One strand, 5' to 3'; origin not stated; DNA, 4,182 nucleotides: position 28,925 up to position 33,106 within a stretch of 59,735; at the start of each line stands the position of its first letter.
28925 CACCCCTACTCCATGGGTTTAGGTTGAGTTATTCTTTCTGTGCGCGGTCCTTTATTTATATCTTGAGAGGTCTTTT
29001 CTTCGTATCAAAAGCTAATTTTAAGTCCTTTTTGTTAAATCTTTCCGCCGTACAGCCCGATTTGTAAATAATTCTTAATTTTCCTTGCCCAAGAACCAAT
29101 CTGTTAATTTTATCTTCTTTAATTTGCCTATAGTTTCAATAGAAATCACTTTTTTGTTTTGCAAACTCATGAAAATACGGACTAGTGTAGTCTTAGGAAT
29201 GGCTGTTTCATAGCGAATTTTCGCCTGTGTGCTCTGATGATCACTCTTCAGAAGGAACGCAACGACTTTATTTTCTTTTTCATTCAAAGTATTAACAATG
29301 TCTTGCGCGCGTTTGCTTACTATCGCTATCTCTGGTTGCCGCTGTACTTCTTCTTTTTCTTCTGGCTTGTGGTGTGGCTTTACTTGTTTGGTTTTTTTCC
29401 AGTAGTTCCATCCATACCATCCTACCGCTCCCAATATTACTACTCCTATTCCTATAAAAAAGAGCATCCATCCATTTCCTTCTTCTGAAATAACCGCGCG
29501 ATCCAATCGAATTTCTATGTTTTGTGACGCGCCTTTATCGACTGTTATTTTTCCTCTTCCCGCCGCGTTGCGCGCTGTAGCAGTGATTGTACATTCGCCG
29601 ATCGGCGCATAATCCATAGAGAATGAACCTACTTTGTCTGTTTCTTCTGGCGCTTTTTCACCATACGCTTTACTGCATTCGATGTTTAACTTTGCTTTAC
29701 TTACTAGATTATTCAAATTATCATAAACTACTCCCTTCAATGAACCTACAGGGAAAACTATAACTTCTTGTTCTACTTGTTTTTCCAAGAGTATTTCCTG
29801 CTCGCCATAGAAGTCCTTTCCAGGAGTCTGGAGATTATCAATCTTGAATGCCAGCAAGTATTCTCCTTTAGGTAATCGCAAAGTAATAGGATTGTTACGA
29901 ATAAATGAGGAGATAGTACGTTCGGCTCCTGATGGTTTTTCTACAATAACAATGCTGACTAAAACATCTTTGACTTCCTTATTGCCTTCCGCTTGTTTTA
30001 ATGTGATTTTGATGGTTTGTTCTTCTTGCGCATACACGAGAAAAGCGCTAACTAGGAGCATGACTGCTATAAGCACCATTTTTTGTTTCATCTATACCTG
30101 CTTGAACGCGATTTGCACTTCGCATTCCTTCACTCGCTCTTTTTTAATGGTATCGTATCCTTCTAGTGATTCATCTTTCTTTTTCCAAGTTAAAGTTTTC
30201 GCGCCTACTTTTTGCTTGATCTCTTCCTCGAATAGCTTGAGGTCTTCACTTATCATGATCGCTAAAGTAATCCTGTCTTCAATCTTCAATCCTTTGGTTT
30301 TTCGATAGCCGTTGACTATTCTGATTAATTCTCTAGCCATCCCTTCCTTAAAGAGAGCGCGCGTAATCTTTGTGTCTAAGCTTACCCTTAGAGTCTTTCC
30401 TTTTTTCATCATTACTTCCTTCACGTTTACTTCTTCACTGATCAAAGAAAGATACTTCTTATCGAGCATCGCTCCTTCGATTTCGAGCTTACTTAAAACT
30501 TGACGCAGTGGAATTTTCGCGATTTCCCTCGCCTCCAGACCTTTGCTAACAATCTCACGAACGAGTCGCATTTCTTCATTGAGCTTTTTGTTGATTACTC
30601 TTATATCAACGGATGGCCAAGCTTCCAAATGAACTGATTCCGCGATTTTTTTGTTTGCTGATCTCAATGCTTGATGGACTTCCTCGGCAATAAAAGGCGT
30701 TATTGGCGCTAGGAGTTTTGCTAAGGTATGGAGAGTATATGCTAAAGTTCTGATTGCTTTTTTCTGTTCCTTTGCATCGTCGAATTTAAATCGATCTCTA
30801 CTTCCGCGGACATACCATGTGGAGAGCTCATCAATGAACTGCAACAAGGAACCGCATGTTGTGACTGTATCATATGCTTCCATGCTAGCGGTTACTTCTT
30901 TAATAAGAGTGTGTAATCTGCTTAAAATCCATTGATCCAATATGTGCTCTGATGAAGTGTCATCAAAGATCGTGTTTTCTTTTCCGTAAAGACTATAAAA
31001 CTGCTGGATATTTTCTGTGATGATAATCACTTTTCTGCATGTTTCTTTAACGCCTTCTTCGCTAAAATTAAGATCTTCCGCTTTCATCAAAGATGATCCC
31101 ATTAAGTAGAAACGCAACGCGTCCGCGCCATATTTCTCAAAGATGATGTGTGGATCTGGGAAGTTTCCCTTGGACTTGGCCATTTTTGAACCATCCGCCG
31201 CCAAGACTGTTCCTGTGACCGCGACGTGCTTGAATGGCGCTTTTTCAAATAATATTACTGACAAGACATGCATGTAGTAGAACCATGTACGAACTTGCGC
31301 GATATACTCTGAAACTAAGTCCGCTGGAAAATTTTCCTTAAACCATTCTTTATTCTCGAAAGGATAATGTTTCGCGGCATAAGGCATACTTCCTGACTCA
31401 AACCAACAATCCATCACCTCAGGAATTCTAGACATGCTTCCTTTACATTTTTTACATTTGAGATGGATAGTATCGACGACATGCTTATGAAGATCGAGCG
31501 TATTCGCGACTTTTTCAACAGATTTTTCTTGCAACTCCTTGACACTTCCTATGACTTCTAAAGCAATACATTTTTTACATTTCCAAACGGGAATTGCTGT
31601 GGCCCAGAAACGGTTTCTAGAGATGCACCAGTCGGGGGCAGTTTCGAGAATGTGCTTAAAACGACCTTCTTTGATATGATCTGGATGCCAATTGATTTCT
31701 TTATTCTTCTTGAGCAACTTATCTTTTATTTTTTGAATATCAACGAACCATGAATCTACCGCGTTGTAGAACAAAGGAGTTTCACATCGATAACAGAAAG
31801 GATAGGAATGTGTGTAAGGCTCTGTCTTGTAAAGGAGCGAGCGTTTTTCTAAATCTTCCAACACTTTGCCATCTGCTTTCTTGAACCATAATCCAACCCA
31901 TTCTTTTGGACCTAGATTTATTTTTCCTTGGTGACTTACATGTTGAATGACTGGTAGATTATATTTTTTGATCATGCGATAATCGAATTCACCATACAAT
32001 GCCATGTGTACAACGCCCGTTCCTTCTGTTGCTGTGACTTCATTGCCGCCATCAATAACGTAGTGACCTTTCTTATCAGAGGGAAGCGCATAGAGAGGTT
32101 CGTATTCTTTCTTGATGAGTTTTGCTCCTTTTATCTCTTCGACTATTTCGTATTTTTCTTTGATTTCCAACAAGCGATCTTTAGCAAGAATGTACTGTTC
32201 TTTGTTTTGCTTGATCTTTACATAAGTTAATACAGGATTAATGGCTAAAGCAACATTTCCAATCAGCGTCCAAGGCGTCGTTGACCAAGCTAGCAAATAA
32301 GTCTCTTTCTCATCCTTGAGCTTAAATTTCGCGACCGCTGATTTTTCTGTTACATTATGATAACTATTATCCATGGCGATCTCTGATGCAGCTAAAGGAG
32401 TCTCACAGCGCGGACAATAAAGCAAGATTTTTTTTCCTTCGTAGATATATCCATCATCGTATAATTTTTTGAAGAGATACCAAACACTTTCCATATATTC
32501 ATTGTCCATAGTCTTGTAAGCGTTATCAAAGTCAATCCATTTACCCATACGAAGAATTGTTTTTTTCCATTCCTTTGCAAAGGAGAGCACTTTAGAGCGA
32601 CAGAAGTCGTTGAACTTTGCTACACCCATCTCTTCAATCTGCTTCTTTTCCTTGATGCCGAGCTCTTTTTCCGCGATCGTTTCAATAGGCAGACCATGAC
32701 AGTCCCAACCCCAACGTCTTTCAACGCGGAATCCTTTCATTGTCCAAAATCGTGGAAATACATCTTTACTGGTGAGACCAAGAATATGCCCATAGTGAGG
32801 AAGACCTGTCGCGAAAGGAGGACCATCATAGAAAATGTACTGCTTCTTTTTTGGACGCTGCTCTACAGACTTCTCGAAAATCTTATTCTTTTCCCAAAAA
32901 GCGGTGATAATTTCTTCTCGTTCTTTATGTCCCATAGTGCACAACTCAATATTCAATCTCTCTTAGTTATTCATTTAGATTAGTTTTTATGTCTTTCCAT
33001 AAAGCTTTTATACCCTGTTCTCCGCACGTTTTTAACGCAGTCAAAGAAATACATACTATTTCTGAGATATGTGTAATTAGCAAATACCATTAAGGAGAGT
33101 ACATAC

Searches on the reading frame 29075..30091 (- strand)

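Call 17: search_protein_families(library=pfam, proteins=[window:29075-30091:-])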
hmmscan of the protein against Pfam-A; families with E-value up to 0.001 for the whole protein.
window:29075-30091:- (338 aa): 1 family
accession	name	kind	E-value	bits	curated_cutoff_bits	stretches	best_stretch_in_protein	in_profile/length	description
PF13620.12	CarboxypepD_reg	-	5.1e-05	24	32.3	1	117-196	1-81/82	Carboxypeptidase regulatory-like domain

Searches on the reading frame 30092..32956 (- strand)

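Call 7: search_protein_families(library=pfam, proteins=[window:30092-32956:-])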
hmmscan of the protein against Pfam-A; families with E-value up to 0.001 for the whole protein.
window:30092-32956:- (954 aa): 4 families
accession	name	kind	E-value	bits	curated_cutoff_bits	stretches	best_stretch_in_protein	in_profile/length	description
PF00133.28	tRNA-synt_1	-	1.4e-134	449.4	22.7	1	18-629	3-413/414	tRNA synthetases class I (I, L, M and V)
PF08264.19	Anticodon_1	-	1.2e-33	116.5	25.1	1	674-822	1-145/148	Anticodon-binding domain of tRNA ligase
PF09334.17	tRNA-synt_1g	-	2.8e-24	86.1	20.1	2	47-195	8-137/391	tRNA synthetases class I (M)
PF19302.4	DUF5915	-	1.3e-16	61.2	27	1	768-938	16-182/195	Domain of unknown function (DUF5915)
